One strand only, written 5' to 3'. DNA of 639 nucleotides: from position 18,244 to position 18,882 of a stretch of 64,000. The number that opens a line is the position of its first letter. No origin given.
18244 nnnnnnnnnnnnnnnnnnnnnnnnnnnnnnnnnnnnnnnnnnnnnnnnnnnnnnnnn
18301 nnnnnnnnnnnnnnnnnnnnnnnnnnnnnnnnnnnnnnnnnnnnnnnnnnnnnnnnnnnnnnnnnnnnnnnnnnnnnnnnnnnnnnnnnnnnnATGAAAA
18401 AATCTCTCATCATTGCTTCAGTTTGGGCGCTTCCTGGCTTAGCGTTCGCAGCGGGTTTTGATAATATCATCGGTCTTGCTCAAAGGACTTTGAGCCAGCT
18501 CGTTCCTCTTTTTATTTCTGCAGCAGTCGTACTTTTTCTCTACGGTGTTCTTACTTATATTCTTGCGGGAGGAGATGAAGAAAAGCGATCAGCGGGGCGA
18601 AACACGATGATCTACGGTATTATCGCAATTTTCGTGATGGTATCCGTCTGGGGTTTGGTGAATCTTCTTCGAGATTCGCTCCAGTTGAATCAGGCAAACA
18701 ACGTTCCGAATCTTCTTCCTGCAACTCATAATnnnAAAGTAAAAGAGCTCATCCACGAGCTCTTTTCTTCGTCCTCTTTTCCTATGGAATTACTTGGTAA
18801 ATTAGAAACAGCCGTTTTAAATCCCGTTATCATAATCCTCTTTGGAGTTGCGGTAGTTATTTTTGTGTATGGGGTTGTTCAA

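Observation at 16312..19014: Five tandem genes sharing a VirB2/TrbC-like two-TM 'pilin' hairpin, one fused to a 280-aa Cys-rich extracellular domain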

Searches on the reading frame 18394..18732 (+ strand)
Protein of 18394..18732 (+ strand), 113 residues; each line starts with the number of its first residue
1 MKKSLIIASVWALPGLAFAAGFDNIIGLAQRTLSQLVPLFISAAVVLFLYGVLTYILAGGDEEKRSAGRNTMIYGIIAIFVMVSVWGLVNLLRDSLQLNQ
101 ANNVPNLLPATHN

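Call 48: predict_structure(alignment_id=A3)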
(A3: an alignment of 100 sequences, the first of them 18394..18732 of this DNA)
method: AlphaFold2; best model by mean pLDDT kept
length: 113 residues; sequences in the alignment: 100
mean_pLDDT: 77.0   pTM: 0.53
mean pLDDT of the five models: 77.0, 76.9, 76.2, 75.7, 74.8
residues with pLDDT >= 90: 32; 70-90: 39; 50-70: 42; < 50: 0
segments of 3 or more residues with pLDDT < 50: none
pLDDT, mean of each block of 10 residues (from residue 1): 58 62 69 85 92 88 88 93 88 72 58 55
secondary structure, 60 per line:
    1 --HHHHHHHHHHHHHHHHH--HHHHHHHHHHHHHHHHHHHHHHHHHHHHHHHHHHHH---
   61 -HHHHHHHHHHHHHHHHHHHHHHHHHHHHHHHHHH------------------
elements in order: H3-19 H22-57 H62-95

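Call 50: fold_search(model_id=the predicted structure, library=pdb)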
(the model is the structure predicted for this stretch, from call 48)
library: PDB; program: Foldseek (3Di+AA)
matches with E <= 10: 317; with E <= 0.001: 0
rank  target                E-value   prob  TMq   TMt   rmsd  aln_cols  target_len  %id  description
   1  5u0p_V                5.2e-01  0.47  0.37  0.36   7.9        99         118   15  Cryo-EM structure of the transcriptional Mediator (released 2017-03-08)
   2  6h2f_D                6.6e-01  0.72  0.42  0.17   5.1        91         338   14  Structure of the pre-pore AhlB of the tripartite alpha-pore forming toxin, AHL, from Aeromonas hydrophila. (released 2019-07-10)
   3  9a72_A                1.0e+00  0.87  0.56  0.24  12.3       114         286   12  Integrative model of YFMS-CHEW by crosslinking MS and deep learning (released 2024-09-18)
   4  3g67_B                1.1e+00  0.87  0.56  0.32  12.8       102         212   11  Crystal Structure of a Soluble Chemoreceptor from Thermotoga maritima (released 2009-07-28)
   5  6djl_B                1.1e+00  0.54  0.45  0.26   9.6       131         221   11  Crystal structure of the Rab11 GEF SH3BP5 bound to nucleotide free Rab11A (released 2018-09-26)
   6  9vub_C                1.2e+00  0.89  0.60  0.20   7.9       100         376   11  channel C complex with 3 (released 2026-03-11)
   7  9vub_A                1.2e+00  0.89  0.60  0.20   7.9       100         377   11  channel C complex with 3 (released 2026-03-11)
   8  6h2f_A                1.2e+00  0.87  0.51  0.20   3.4        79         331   16  Structure of the pre-pore AhlB of the tripartite alpha-pore forming toxin, AHL, from Aeromonas hydrophila. (released 2019-07-10)
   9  6x89_4L               1.3e+00  0.98  0.42  0.55   0.9        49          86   14  Vigna radiata mitochondrial complex I* (released 2020-09-02)
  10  3g6b_B                1.3e+00  0.80  0.57  0.33  13.0       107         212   11  Crystal structure of a Soluble Chemoreceptor from Thermotoga maritima Asn217Ile mutant (released 2009-07-28)
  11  6grj_F                1.3e+00  0.41  0.38  0.17   5.6        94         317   13  Structure of the AhlB pore of the tripartite alpha-pore forming toxin, AHL, from Aeromonas hydrophila. (released 2019-07-03)
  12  9sv3_D                1.4e+00  0.75  0.48  0.24  10.9       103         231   11  Local refinement of EloB/EloC/VHL/CV2a/14-3-3zeta/ERa from pose 1 (released 2025-12-03)
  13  6djl_E                1.4e+00  0.47  0.46  0.25   9.7       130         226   12  Crystal structure of the Rab11 GEF SH3BP5 bound to nucleotide free Rab11A (released 2018-09-26)
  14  6ixg_B                1.4e+00  0.16  0.28  0.17  13.7       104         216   13  Crystal structure of native apo SH3BP5 (P41) (released 2019-03-20)
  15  3g67_A                1.5e+00  0.80  0.56  0.32  12.5       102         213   11  Crystal Structure of a Soluble Chemoreceptor from Thermotoga maritima (released 2009-07-28)
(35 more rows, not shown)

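Call 52: search_protein_families(library=pfam, alignment_id=A3, max_evalue=0.01)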
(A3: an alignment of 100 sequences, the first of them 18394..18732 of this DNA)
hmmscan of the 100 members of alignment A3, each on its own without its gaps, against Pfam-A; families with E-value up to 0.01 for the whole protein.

A. member 1, window:18394-18732:+ (113 aa): 2 families
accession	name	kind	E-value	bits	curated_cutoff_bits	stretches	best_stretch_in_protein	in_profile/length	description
PF18895.5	T4SS_pilin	-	8.4e-10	39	26.6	1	33-92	16-71/71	Type IV secretion system pilin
PF18920.5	DUF5671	-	0.0041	17.4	28.4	1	29-97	42-107/132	Domain of unknown function (DUF5671)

B. families by the number of members that match (of 100 scanned): 50 families (the first 25 are shown)
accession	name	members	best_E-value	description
PF18895.5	T4SS_pilin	100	1.4e-15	Type IV secretion system pilin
PF18920.5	DUF5671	26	3.9e-05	Domain of unknown function (DUF5671)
PF00520.37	Ion_trans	6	0.00035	Ion transport protein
PF13687.11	DUF4153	5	2.6e-05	Domain of unknown function (DUF4153)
PF06570.16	DUF1129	4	0.0013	Protein of unknown function (DUF1129)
PF25592.1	DUF7937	4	0.0019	Domain of unknown function (DUF7937)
PF11700.14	ATG22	4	0.005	Vacuole effluxer Atg22 like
PF04956.18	TrbC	3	3.8e-05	TrbC/VIRB2 pilin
PF20556.3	DUF6768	3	0.0013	Family of unknown function (DUF6768)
PF16962.11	ABC_export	3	0.0024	Putative ABC exporter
PF03729.18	DUF308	3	0.0031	Short repeat of unknown function (DUF308)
PF20535.3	DUF6750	2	0.00012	Family of unknown function (DUF6750)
PF13268.11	DUF4059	2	0.00043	Protein of unknown function (DUF4059)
PF07155.17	ECF-ribofla_trS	2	0.00043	ECF-type riboflavin transporter, S component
PF12794.12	MscS_TM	2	0.0016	Mechanosensitive ion channel inner membrane domain 1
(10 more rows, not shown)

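Call 56: find_related_loci(query=A3, collection=genome_contigs, flank=10000)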
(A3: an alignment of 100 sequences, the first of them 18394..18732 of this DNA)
Query A3 (113 aa) in genome_contigs; peptide patterns used: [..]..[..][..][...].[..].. (x = any residue, [..] = any of these).
549 stretches matched a pattern; 521 encode a relative of the query (tblastn E <= 1e-3); the best 80 are kept; 79 distinct loci.
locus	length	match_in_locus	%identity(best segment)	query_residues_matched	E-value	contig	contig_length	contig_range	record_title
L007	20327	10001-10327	89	1-109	2e-59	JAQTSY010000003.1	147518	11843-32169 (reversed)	MAG: Candidatus Paceibacterota bacterium isolate STB_28 NODE_266_length_147518_cov_7.622976_Sandtown_B, whole genome sho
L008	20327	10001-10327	88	1-109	4e-59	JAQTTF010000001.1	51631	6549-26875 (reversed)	MAG: Candidatus Paceibacterota bacterium isolate STB_34 NODE_1322_length_51631_cov_2.941539_Sandtown_B, whole genome sho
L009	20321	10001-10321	54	1-105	6e-29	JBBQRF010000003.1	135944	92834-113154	MAG: Candidatus Paceibacteria bacterium isolate Co_metawrap_1656 Cmw_1656_k141_5296249_length_135944_cov_18.9995, whole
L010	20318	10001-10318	51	1-107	1e-28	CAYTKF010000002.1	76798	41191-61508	MAG TPA_asm: uncultured Candidatus Saccharibacteria bacterium isolate binchicken_co191_187 genome assembly, contig: NODE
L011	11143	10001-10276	54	14-105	5e-28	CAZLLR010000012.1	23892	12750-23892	MAG TPA_asm: uncultured Candidatus Saccharibacteria bacterium isolate SRP216583_co1_142 genome assembly, contig: NODE_15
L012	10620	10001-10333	51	1-109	3e-27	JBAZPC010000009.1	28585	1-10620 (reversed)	MAG: Candidatus Paceibacterota bacterium isolate SO_2017_SWC_20 scaffold_1407_c1_LP-4_2017, whole genome shotgun sequenc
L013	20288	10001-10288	53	13-106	1e-26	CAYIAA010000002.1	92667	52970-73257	MAG TPA_asm: uncultured Candidatus Saccharibacteria bacterium isolate ERP119705_co1_56 genome assembly, contig: NODE_131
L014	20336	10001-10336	50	1-105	6e-26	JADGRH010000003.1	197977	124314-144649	MAG: Candidatus Paceibacterota bacterium isolate Chersky_89 k127_20491158, whole genome shotgun sequence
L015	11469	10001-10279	49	12-106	2e-25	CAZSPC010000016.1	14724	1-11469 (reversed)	MAG TPA_asm: uncultured Candidatus Saccharibacteria bacterium isolate SRP167671_co2_252 genome assembly, contig: NODE_53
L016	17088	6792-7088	51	1-99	7e-25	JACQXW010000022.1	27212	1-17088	MAG: Candidatus Terrybacteria bacterium isolate NC_groundwater_1525_Pr4_S-0.2um_41_30 SR1-18-Sp2_scaffold_11932, whole g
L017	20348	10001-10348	43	1-111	1e-24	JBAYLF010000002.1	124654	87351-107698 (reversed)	MAG: Candidatus Paceibacterota bacterium isolate SO_2016_GW1_97 scaffold00324_OW334_2016, whole genome shotgun sequence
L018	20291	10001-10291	49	3-96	1e-24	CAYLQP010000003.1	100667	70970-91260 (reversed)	MAG TPA_asm: uncultured Candidatus Saccharibacteria bacterium isolate SRP286056_co1_749 genome assembly, contig: NODE_15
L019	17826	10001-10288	44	14-107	4e-24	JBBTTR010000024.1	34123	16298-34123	MAG: Patescibacteria group bacterium isolate H52-bin007_1 H52_bin007_1_000000000024, whole genome shotgun sequence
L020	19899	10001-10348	48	1-107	5e-24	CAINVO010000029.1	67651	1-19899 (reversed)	uncultured bacterium isolate C24_bin-2235 genome assembly, contig: bin-2235:29/45, whole genome shotgun sequence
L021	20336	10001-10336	41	1-107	8e-24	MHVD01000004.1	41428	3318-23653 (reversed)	MAG: Candidatus Zambryskibacteria bacterium RIFCSPHIGHO2_01_FULL_43_25 rifcsphigho2_01_scaffold_1396, whole genome shotg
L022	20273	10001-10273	44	14-104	1e-23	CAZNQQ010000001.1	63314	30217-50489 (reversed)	MAG TPA_asm: uncultured Candidatus Saccharibacteria bacterium isolate SRP200020_co5_61 genome assembly, contig: NODE_655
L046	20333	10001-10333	43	3-110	3e-22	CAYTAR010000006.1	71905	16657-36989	MAG TPA_asm: uncultured Candidatus Saccharibacteria bacterium isolate SRP319275_co5_193 genome assembly, contig: NODE_10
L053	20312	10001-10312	43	13-113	7e-22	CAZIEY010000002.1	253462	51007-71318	MAG TPA_asm: uncultured Candidatus Saccharibacteria bacterium isolate SRP296810_co1_80 genome assembly, contig: NODE_34_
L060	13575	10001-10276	42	14-104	7e-22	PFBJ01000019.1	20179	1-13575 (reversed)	MAG: Candidatus Kaiserbacteria bacterium CG10_big_fil_rev_8_21_14_0_10_49_17 CG10_8_21_14_0.10_scaffold_2453_c, whole ge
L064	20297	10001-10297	45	13-107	1e-21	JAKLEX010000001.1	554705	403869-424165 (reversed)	MAG: Patescibacteria group bacterium isolate RA.bin143 RA.bin143_1, whole genome shotgun sequence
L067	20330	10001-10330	45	7-113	2e-21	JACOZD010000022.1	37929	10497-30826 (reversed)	MAG: Candidatus Taylorbacteria bacterium isolate NC_groundwater_196_Ag_S-0.1um_53_10 S4_GD2017_2_S1_scaffold_2040, whole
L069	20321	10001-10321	38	1-105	2e-21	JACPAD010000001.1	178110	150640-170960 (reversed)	MAG: Candidatus Zambryskibacteria bacterium isolate NC_groundwater_222_Ag_S-0.1um_46_12 S4_GD2017_2_S1_scaffold_124, who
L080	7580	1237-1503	48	21-109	5e-21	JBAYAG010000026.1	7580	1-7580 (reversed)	MAG: Candidatus Paceibacterota bacterium isolate SO_2016_CLC_T1_64 scaffold13071_PH3_Jul14_2016, whole genome shotgun se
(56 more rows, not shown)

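Call 68: search_protein_families(library=pfam, proteins=[L016:1007-3475:+, L022:2922-3560:+, L069:970-2112:-, L046:3460-3774:+, L060:581-1168:+, L053:15480-15968:-, L069:11551-12732:-, L080:2524-3651:-, L067:768-1346:-, L046:11680-12663:-], max_evalue=0.0001)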
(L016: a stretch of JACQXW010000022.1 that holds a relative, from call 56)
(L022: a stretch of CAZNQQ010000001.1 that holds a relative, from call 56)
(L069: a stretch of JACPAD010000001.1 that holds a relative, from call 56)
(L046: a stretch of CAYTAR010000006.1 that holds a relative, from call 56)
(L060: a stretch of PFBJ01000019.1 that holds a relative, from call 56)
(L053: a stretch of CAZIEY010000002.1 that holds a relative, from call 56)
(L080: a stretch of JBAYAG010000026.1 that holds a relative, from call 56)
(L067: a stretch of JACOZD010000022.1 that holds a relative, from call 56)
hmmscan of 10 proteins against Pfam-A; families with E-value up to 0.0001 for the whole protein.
L016:1007-3475:+ (823 aa): 2 families
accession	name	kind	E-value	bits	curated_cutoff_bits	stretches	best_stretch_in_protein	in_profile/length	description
PF00521.26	DNA_topoisoIV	-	6.5e-158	526.5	31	1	34-479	1-431/432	DNA gyrase/topoisomerase IV, subunit A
PF03989.18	DNA_gyraseA_C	-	1.3e-67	223.5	27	6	777-821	1-45/48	DNA gyrase C-terminal domain, beta-propeller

L022:2922-3560:+ (213 aa): 2 families
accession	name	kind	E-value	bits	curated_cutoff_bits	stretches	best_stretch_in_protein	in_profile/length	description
PF13483.12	Lactamase_B_3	-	1.1e-23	84.4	24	1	3-163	2-160/160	Beta-lactamase superfamily domain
PF12706.13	Lactamase_B_2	-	5.1e-05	23.4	27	1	77-164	105-200/200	Beta-lactamase superfamily domain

L069:970-2112:- (381 aa): 4 families
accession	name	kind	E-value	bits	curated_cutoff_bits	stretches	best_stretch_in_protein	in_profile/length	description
PF00575.29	S1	-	5.2e-43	145.7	22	3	226-294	4-74/74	S1 RNA binding domain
PF21710.3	Spt6_S1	-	7.3e-07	29.8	27.5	0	303-379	9-88/91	Spt6, S1/OB domain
PF21543.3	CvfB_2nd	-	9.9e-06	25.8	27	0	272-294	52-75/76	Virulence regulatory factor CvfB, second domain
PF23459.1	S1_RRP5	-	2e-05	25.5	27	0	308-376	1-71/72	RRP5 S1 domain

L046:3460-3774:+ (105 aa): 0 families

L060:581-1168:+ (196 aa): 1 family
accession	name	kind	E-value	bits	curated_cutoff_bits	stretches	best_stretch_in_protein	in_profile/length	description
PF01195.25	Pept_tRNA_hydro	-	1.1e-55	188.7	27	1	4-196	1-183/183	Peptidyl-tRNA hydrolase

L053:15480-15968:- (163 aa): 1 family
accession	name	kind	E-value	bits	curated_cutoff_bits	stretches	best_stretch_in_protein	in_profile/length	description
PF14584.11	DUF4446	-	1.2e-28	100.5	27.4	1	15-157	8-149/150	Protein of unknown function (DUF4446)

L069:11551-12732:- (394 aa): 0 families

L080:2524-3651:- (376 aa): 0 families

L067:768-1346:- (193 aa): 2 families
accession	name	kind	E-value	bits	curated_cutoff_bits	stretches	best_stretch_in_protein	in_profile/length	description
PF10502.14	Peptidase_S26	-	4.1e-43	147.7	22.9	1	19-175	2-166/168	Signal peptidase, peptidase S26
PF00717.28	Peptidase_S24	-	5.5e-05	23.3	23.3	1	45-108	40-95/116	Peptidase S24-like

L046:11680-12663:- (328 aa): 1 family
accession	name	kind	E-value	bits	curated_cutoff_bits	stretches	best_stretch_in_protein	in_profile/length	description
PF01145.31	Band_7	-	8.1e-13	49.2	23.6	1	88-267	2-172/176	SPFH domain / Band 7 family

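Call 73: find_homologous_proteins(query=L064:667-1269:-, max_evalue=1e-20)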
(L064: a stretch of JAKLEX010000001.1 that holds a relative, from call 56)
Query L064:667-1269:- (201 aa): 6632 proteins with E <= 1e-20 among 8000 candidates; the best 120 are listed.
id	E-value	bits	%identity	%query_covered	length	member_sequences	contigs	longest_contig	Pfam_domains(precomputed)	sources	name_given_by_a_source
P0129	1.2e-128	445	100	100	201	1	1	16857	PF10502.15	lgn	-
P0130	3.7e-121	420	100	96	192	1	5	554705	PF10502.15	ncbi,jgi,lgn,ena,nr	ncbi:MAG TPA: signal peptidase I [Candidatus Paceibacterota bacterium]|nr:signal peptidase I [Candid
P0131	1.3e-83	298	69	97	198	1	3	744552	PF10502.15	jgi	jgi:signal peptidase I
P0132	6.8e-81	289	70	93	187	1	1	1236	PF10502.15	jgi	jgi:signal peptidase I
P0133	1.2e-78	281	68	92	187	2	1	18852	PF10502.15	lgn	-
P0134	4.7e-76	273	66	92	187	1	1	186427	PF00717.29,PF10502.15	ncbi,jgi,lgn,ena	-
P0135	1.3e-75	272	63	96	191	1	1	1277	PF10502.15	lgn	-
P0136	9.1e-69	249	58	96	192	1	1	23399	PF00717.29,PF10502.15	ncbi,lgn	-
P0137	1.9e-68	248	57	95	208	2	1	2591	PF00717.29,PF10502.15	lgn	-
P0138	2.2e-68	248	61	90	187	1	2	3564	PF10502.15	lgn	-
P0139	2.8e-68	248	57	95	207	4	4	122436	PF10502.15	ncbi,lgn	-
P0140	1.7e-67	245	58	98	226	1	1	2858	PF10502.15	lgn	-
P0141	2.2e-67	245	60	94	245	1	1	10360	PF10502.15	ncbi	-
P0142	2.9e-67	244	57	99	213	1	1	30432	PF10502.15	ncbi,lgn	-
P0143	3.5e-67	244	59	96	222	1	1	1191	PF10502.15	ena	-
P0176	1.5e-64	236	60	88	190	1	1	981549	PF10502.15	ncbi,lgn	ncbi:MAG: signal peptidase I [Patescibacteria group bacterium]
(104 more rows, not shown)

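Call 74: find_encoding_contigs(protein=P0130, flank=10000, max_places=1)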
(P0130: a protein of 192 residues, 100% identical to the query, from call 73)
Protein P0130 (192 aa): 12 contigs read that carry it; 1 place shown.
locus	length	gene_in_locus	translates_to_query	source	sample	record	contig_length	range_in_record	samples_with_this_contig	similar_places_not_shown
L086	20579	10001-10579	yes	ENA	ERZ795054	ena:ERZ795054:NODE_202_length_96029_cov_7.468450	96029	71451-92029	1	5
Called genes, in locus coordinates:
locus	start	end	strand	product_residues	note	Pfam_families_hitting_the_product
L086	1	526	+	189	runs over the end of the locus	-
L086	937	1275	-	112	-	PF18895:T4SS_pilin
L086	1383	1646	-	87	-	PF18895:T4SS_pilin (weak)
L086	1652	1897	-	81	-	-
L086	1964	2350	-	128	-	PF18895:T4SS_pilin (weak)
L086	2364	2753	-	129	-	-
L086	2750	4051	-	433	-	PF01547:SBP_bac_1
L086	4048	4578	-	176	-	PF01135:PCMT, PF01728:FtsJ, PF05175:MTS (faint), PF01209:Ubie_methyltran, PF13847:Methyltransf_31, PF08241:Methyltransf_11, PF08242:Methyltransf_12, PF13649:Methyltransf_25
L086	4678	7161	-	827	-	PF00521:DNA_topoisoIV, PF03989:DNA_gyraseA_C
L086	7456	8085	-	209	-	PF13483:Lactamase_B_3, PF12706:Lactamase_B_2 (weak)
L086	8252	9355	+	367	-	PF21543:CvfB_2nd (faint), PF02599:CsrA (faint), PF23459:S1_RRP5 (faint), PF00575:S1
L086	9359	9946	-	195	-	PF01195:Pept_tRNA_hydro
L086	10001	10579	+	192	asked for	PF10502:Peptidase_S26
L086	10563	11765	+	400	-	PF13393:tRNA-synt_His (weak), PF03129:HGTP_anticodon (weak)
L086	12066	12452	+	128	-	PF02130:YbeY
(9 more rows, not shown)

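Call 75: find_encoding_contigs(protein=P0131, flank=10000, max_places=1)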
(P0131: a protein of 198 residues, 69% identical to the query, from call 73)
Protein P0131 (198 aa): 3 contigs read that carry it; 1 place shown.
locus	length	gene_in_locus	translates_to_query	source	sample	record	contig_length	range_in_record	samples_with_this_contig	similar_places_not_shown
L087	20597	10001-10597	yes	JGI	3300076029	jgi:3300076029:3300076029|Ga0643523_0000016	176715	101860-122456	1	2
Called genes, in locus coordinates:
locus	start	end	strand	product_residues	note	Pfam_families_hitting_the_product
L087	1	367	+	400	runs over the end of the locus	-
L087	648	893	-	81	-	-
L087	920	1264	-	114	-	PF18895:T4SS_pilin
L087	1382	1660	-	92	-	PF18895:T4SS_pilin (weak)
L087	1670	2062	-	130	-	-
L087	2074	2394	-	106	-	PF04956:TrbC (weak), PF18895:T4SS_pilin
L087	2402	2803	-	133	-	PF18895:T4SS_pilin (weak)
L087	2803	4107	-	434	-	PF01547:SBP_bac_1, PF13416:SBP_bac_8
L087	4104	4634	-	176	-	PF01135:PCMT, PF01209:Ubie_methyltran (weak), PF01269:Fibrillarin (weak), PF01728:FtsJ, PF13847:Methyltransf_31, PF08241:Methyltransf_11, PF08242:Methyltransf_12 (weak), PF13649:Methyltransf_25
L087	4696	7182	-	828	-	PF00521:DNA_topoisoIV, PF03989:DNA_gyraseA_C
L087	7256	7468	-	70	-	-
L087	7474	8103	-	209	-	PF13483:Lactamase_B_3, PF12706:Lactamase_B_2 (faint)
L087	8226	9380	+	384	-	PF21543:CvfB_2nd (faint), PF23459:S1_RRP5 (faint), PF00575:S1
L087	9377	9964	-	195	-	PF01195:Pept_tRNA_hydro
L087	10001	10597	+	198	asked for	PF10502:Peptidase_S26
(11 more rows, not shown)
